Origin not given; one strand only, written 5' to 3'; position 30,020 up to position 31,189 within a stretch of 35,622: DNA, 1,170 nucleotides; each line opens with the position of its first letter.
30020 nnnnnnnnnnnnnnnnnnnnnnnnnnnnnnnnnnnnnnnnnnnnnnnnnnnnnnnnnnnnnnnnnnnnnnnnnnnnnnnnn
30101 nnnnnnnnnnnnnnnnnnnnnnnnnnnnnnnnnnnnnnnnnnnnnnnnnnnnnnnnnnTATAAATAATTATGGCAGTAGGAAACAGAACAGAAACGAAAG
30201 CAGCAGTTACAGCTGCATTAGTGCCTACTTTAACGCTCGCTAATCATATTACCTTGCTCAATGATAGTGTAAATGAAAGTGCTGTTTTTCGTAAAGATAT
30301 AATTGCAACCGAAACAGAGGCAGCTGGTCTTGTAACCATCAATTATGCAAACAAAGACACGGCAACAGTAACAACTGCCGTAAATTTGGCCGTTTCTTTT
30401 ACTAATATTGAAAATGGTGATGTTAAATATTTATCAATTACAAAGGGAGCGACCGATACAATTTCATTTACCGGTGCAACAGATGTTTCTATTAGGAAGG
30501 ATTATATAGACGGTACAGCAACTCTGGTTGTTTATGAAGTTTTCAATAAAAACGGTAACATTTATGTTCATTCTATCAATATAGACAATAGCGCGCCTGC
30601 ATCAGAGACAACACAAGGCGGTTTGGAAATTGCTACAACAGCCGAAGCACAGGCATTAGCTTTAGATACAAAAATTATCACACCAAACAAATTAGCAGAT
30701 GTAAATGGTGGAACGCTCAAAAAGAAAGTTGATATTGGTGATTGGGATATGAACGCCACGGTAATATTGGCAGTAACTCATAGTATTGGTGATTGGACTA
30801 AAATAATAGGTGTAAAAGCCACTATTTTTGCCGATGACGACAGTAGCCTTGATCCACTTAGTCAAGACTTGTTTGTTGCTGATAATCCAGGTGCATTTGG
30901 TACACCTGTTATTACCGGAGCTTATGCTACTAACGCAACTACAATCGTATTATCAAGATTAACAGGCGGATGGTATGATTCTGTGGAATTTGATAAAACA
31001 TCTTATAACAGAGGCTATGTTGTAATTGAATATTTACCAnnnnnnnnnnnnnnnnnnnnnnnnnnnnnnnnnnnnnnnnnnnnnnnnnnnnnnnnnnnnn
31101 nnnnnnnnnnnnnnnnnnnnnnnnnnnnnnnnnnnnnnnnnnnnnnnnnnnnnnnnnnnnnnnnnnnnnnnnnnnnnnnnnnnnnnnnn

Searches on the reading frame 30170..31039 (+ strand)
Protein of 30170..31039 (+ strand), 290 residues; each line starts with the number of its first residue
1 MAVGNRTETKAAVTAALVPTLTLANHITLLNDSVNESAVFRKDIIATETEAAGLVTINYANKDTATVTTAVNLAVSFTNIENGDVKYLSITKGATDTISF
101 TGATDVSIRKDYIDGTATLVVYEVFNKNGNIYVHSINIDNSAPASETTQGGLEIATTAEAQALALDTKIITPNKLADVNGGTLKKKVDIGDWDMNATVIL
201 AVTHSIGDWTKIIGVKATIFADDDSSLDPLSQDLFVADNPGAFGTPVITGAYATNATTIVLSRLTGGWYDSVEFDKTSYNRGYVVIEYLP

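Call 31: search_protein_families(library=phrogs, proteins=[window:30170-31039:+], max_evalue=0.0001)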
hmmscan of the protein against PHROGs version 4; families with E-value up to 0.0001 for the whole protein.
window:30170-31039:+ (290 aa): 2 families
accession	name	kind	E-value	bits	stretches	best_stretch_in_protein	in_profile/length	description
phrog_972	-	tail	2.8e-05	23.1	1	128-176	732-778/1246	tail fiber protein proximal subunit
phrog_910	-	tail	3.2e-05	24.3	1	138-176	46-84/497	tail collar fiber protein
